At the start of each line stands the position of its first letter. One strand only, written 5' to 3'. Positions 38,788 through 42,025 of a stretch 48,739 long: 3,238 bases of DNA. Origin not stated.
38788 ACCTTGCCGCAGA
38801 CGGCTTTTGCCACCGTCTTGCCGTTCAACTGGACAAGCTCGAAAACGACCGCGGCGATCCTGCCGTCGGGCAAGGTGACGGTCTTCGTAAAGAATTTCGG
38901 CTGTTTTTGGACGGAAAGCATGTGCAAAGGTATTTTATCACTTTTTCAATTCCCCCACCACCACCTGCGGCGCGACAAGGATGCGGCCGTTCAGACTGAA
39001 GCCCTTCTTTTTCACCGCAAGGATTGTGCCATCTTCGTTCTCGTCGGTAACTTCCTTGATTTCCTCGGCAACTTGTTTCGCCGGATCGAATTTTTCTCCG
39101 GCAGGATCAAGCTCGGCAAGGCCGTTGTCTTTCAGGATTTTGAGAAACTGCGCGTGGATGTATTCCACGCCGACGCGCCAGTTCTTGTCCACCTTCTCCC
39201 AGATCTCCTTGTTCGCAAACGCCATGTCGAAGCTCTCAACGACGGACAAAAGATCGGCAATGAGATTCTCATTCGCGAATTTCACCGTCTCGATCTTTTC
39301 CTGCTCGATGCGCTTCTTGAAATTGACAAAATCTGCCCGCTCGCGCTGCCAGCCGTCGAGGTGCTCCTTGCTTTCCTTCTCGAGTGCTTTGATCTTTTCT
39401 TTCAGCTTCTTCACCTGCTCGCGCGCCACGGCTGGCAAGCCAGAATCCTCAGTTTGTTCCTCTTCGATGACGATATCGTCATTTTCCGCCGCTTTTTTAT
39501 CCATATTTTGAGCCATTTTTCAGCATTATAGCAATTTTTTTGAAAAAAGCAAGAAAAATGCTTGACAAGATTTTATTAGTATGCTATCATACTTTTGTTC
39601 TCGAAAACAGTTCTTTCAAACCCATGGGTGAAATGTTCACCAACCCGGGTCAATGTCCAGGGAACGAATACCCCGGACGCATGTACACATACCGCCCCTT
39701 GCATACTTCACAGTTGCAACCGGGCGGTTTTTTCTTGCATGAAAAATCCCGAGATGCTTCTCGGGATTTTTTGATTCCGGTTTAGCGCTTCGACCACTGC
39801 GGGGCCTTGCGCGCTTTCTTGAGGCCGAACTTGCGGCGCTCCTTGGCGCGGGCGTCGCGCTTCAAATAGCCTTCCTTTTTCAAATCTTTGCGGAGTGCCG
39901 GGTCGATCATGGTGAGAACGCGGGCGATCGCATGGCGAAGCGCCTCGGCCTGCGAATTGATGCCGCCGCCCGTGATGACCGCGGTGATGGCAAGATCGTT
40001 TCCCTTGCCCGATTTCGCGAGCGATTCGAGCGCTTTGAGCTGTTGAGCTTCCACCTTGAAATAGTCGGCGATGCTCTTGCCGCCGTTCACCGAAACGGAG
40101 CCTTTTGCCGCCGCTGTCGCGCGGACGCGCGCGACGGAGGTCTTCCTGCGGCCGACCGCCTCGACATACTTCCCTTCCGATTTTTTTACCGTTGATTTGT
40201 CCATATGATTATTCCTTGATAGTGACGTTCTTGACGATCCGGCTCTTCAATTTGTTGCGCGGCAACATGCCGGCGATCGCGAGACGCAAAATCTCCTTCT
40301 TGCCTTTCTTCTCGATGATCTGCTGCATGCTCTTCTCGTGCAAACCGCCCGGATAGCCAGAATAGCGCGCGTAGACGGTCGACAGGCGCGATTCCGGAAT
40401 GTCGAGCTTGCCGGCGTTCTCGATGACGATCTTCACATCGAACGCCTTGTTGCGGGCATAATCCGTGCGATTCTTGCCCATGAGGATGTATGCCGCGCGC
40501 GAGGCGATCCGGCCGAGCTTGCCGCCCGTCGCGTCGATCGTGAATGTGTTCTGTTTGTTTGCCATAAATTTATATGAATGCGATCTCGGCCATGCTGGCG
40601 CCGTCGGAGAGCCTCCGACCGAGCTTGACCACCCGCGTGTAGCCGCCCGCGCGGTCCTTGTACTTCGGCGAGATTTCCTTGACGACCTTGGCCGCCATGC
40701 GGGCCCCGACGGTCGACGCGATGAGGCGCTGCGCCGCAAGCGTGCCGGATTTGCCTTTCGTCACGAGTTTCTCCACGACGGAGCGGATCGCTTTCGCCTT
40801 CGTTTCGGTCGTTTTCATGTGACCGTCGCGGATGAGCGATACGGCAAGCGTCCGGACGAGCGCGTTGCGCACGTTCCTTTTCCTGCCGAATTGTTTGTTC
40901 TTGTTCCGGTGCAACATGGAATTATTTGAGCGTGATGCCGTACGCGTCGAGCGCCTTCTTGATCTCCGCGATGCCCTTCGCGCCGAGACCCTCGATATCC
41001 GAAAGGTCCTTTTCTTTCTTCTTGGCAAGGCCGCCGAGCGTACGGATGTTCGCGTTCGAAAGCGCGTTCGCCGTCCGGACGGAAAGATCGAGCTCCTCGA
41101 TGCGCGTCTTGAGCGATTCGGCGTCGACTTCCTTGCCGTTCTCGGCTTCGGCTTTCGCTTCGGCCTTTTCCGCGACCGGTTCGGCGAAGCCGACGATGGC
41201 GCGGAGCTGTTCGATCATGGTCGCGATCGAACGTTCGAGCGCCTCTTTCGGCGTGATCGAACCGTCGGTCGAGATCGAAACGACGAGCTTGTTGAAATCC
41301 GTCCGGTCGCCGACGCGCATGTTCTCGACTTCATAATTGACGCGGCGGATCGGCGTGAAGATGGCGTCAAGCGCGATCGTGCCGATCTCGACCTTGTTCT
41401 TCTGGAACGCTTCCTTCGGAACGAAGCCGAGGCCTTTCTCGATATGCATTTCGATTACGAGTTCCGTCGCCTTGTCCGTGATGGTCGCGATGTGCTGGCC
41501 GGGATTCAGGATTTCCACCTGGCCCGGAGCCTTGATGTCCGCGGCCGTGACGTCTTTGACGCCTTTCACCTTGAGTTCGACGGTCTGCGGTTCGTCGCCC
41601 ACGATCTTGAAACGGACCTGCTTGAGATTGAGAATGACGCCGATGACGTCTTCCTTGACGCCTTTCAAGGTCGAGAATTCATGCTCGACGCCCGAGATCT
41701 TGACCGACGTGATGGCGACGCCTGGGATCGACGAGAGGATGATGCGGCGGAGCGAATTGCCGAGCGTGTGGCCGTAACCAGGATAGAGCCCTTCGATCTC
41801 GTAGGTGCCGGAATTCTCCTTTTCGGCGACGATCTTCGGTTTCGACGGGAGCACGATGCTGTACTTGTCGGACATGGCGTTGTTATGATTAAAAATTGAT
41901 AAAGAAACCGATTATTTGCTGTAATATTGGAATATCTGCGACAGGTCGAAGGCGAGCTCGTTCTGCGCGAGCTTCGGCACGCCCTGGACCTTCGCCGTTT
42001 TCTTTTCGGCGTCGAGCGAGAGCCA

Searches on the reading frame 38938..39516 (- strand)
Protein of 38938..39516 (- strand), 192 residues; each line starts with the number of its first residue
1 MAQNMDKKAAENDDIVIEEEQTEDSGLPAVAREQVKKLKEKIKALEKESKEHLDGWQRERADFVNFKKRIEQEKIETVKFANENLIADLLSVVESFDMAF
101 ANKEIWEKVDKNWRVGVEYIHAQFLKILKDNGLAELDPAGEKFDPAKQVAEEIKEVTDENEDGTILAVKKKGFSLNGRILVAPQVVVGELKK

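Call 4: search_protein_families(library=pfam, proteins=[window:38938-39516:-])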
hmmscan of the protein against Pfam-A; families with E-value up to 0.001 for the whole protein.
window:38938-39516:- (192 aa): 1 family
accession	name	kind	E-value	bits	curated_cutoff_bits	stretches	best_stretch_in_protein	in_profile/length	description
PF01025.24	GrpE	-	1.6e-35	122.7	25.8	1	31-188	9-164/165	GrpE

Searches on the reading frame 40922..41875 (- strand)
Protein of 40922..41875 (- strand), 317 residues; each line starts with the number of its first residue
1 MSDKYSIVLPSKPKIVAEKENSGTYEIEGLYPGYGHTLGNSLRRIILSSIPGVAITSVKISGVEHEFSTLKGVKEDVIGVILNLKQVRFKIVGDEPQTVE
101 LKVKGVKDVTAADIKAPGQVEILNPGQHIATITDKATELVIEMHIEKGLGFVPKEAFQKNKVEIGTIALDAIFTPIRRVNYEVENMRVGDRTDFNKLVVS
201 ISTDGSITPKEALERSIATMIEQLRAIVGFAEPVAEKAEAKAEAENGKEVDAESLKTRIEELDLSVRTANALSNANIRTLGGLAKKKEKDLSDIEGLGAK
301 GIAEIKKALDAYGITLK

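Call 7: search_protein_families(library=pfam, proteins=[window:40922-41875:-])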
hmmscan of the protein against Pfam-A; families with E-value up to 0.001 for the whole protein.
window:40922-41875:- (317 aa): 5 families
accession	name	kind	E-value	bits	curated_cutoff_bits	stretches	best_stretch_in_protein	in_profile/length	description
PF01000.31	RNA_pol_A_bac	-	6.2e-30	104.3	33.9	1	58-174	1-119/119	RNA polymerase Rpb3/RpoA insert domain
PF01193.29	RNA_pol_L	-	2.1e-23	82.2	24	1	32-224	5-74/74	RNA polymerase Rpb3/Rpb11 dimerisation domain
PF03118.21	RNA_pol_A_CTD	-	1.5e-17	63.5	23.8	1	249-310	5-66/67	Bacterial RNA polymerase, alpha chain C terminal domain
PF13656.11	RNA_pol_L_2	-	6.9e-07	29.3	27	0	195-225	40-70/75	RNA polymerase Rpb3/Rpb11 dimerisation domain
PF14520.12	HHH_5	-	0.00055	20.8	27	1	267-309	13-55/57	Helix-hairpin-helix domain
